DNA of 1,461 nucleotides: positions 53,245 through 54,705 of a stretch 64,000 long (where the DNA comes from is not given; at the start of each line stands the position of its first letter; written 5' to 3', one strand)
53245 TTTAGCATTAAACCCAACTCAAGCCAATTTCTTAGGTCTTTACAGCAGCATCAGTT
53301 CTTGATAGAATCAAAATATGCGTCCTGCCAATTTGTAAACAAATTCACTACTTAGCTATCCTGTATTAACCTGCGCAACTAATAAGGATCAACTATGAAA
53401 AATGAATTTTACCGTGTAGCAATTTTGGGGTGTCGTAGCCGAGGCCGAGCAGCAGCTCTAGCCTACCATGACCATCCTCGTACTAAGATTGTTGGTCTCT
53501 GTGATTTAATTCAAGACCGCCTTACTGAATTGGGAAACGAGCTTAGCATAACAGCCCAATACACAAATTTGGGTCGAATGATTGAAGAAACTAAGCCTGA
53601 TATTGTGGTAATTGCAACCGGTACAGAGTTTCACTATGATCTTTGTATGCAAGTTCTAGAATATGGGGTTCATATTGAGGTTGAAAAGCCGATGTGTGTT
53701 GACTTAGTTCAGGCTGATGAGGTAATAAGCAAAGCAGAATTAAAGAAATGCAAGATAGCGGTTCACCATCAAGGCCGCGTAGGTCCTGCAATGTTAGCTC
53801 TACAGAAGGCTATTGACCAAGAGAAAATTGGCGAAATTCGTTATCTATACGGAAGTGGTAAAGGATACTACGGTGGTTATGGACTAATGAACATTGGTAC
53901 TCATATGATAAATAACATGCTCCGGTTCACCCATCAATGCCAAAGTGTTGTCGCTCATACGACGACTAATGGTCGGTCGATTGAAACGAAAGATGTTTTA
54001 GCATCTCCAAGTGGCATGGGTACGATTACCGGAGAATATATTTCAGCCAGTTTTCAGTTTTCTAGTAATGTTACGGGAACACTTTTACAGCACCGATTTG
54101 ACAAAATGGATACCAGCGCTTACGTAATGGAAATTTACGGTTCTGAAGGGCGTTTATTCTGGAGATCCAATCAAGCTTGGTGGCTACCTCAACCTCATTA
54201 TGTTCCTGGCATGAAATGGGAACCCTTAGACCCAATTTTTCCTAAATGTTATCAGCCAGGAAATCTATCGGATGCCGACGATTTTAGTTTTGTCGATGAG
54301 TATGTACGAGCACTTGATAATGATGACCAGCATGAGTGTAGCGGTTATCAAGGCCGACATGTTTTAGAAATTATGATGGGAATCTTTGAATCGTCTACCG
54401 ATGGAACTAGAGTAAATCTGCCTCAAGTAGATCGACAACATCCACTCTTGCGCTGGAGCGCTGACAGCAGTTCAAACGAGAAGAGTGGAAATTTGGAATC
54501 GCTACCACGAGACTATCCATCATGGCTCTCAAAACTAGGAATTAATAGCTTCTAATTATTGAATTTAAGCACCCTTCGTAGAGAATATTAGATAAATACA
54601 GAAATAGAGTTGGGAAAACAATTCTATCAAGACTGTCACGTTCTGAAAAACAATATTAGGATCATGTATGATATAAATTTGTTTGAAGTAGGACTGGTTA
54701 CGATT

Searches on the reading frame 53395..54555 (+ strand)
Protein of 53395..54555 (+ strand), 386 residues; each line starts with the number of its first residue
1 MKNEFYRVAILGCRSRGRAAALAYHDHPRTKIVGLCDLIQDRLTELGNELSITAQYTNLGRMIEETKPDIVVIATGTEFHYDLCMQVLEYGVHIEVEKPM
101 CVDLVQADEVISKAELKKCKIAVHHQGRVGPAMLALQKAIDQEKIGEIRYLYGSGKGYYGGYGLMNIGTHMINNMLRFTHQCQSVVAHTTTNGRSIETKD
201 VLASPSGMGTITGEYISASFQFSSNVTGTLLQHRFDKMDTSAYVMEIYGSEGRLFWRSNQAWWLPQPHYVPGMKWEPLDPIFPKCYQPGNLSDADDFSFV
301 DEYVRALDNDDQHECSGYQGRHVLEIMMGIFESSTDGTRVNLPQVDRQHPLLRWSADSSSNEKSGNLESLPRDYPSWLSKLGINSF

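Call 6: search_protein_families(library=pfam, proteins=[window:53395-54555:+], max_evalue=0.01)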
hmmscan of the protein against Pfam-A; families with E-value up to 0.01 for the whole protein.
window:53395-54555:+ (386 aa): 4 families
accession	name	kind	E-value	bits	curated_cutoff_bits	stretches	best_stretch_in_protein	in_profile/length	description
PF01408.29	GFO_IDH_MocA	-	4.5e-21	76.2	24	1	7-125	2-120/120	Oxidoreductase family, NAD-binding Rossmann fold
PF22725.1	GFO_IDH_MocA_C3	-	1.9e-07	31.5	27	1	135-254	3-123/124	GFO/IDH/MocA C-terminal domain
PF03447.22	NAD_binding_3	-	0.0013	19.9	24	1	43-123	34-115/116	Homoserine dehydrogenase, NAD binding domain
PF02894.22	GFO_IDH_MocA_C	-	0.0015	18.8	22.9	0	160-342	40-218/218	Oxidoreductase family, C-terminal alpha/beta domain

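Call 44: find_related_loci(query=window:53395-54552:+, collection=metagenome_contigs, flank=5000)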
Query window:53395-54552:+ (386 aa) in metagenome_contigs; peptide patterns used: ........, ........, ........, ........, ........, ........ (x = any residue, [..] = any of these).
117 stretches matched a pattern; 87 encode a relative of the query (tblastn E <= 1e-3); the best 80 are kept; 80 distinct loci.
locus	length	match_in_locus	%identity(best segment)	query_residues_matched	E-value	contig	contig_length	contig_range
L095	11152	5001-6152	91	1-384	0e+0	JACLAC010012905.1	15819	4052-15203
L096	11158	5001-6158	76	1-386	0e+0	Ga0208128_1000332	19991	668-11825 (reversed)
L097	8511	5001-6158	76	1-386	0e+0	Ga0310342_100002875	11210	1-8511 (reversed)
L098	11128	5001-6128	69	1-379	2e-170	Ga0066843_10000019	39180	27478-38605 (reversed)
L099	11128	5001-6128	69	1-379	7e-170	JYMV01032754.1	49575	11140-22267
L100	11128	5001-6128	69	1-379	3e-170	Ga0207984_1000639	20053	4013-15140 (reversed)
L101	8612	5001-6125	62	4-379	5e-164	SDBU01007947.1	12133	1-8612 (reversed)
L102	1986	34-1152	58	6-379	5e-167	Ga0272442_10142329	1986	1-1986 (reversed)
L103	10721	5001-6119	63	6-379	1e-151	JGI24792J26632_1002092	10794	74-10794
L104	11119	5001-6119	62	6-379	2e-149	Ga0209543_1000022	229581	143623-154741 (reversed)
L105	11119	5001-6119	58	6-379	3e-148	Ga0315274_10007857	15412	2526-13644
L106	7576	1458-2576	62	6-379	3e-148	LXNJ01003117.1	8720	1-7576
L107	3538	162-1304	57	6-385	1e-153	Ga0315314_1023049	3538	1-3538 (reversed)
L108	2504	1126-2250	61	4-379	2e-156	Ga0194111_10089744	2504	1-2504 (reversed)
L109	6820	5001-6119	57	6-379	1e-147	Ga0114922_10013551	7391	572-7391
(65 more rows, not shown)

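Call 50: search_solved_structures(query=window:53395-54552:+, max_evalue=0.001)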
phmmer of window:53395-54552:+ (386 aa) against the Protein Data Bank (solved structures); distinct sequences matched with E-value up to 0.001: 52.
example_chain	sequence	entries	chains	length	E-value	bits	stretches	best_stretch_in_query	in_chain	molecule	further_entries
3q2i_A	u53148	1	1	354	1.8e-13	53.4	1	7-343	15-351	dehydrogenase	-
3q2k_A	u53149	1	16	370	1.1e-12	50.8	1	7-201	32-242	oxidoreductase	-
3moi_A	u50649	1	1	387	1.8e-11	46.8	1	20-150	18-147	Probable dehydrogenase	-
3cea_A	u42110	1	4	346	1.4e-09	40.6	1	7-156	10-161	Myo-inositol 2-dehydrogenase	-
9m3d_B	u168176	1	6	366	9.5e-09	37.8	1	28-151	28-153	DgpA1 from W974-1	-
7bvj_A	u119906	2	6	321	3e-08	36.2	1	7-139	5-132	Oxidoreductase, NAD-binding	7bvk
4gqa_A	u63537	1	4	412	5.2e-08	35.4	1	18-160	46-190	NAD binding Oxidoreductase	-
3e82_A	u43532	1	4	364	1.1e-07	34.4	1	63-151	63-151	Putative oxidoreductase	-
3f4l_A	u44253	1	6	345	1.9e-07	33.6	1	59-150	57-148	Putative oxidoreductase yhhX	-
7xr9_A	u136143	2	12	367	2.6e-07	33.1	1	8-150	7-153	DgpA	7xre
3i23_A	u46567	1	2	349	7.4e-07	31.6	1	58-151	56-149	Oxidoreductase, Gfo/Idh/MocA family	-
3fd8_A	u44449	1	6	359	7.8e-07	31.5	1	58-151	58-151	Oxidoreductase, Gfo/Idh/MocA family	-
7wzd_A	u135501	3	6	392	8.4e-07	31.4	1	11-152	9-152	4,5-dihydroxyphthalate dehydrogenase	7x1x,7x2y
3e18_A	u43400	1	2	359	1.2e-06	30.9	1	6-158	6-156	oxidoreductase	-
3ezy_A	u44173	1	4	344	1.4e-06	30.8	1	32-146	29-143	Dehydrogenase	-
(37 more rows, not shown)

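Call 65: search_protein_families(library=ncbifam, proteins=[window:53395-54555:+], max_evalue=0.01)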
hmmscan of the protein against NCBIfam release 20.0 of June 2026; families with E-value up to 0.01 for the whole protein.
window:53395-54555:+ (386 aa): 10 families
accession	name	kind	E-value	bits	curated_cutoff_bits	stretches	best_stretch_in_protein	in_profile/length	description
NF040723.1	UDP-GlcNAcDh_Arch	equivalog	9.6e-23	81.1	450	1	7-150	2-143/302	UDP-N-acetylglucosamine 3-dehydrogenase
TIGR04380.1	myo_inos_iolG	equivalog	1.5e-18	66.8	355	1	7-151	3-148/330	inositol 2-dehydrogenase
NF008607.0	PRK11579.1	subfamily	7.2e-12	44.9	330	1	62-151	59-148/346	oxidoreductase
NF052479.1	LevoglcsnDh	equivalog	1.2e-10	40.7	650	1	8-152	6-158/386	levoglucosan dehydrogenase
NF007574.0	PRK10206.1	equivalog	1.3e-08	34.2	352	1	58-149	56-147/345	oxidoreductase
NF058561.1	BT_2158_fam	equivalog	1.9e-07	30.1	750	1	29-149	56-178/487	glycoside 3-dehydrogenase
NF052679.1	InsChiInosDhIolG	equivalog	8.4e-05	21.7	540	1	30-147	28-147/343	bifunctional inositol 2-dehydrogenase/D-chiro-inositol 1-dehydrogenase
NF041392.1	XylDh_Gfo6_Halo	equivalog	0.00025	19.9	350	1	66-154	81-169/350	D-xylose 1-dehydrogenase Gfo6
NF058563.1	BT_2159_fam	equivalog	0.0018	17.4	650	1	7-149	2-144/350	disaccharide 3-dehydrogenase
NF003992.0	PRK05472.2-1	equivalog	0.009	15.2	226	0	6-94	99-187/249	redox-sensing transcriptional repressor Rex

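Call 80: search_protein_families(library=pfam, alignment_id=A5, max_evalue=0.00001)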
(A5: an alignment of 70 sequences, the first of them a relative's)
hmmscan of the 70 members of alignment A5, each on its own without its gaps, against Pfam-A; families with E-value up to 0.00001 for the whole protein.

A. member 1, L096:2456-4975:+ (840 aa): 0 families

B. families by the number of members that match (of 70 scanned): 77 families (the first 25 are shown)
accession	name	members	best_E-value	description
PF22725.1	GFO_IDH_MocA_C3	8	2.7e-32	GFO/IDH/MocA C-terminal domain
PF01408.29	GFO_IDH_MocA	7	7.2e-33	Oxidoreductase family, NAD-binding Rossmann fold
PF02894.22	GFO_IDH_MocA_C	6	7.8e-24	Oxidoreductase family, C-terminal alpha/beta domain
PF05721.19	PhyH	5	1.3e-35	Phytanoyl-CoA dioxygenase (PhyH)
PF13646.12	HEAT_2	4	3.7e-30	HEAT repeats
PF08448.16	PAS_4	4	1.1e-17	PAS fold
PF00512.31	HisKA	4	1.2e-09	His Kinase A (phospho-acceptor) domain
PF01212.27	Beta_elim_lyase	3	1.2e-93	Beta-eliminating lyase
PF00027.35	cNMP_binding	3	3e-22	Cyclic nucleotide-binding domain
PF02985.28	HEAT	3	1e-17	HEAT repeat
PF13513.12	HEAT_EZ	3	5.3e-08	HEAT-like repeat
PF01882.25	DUF58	2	4.2e-54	Protein of unknown function DUF58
PF22124.2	Glyco_hydro_95_cat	2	6.3e-52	Glycosyl hydrolase family 95 catalytic domain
PF01436.27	NHL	2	3.3e-31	NHL repeat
PF00155.27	Aminotran_1_2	2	4.3e-10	Aminotransferase class I and II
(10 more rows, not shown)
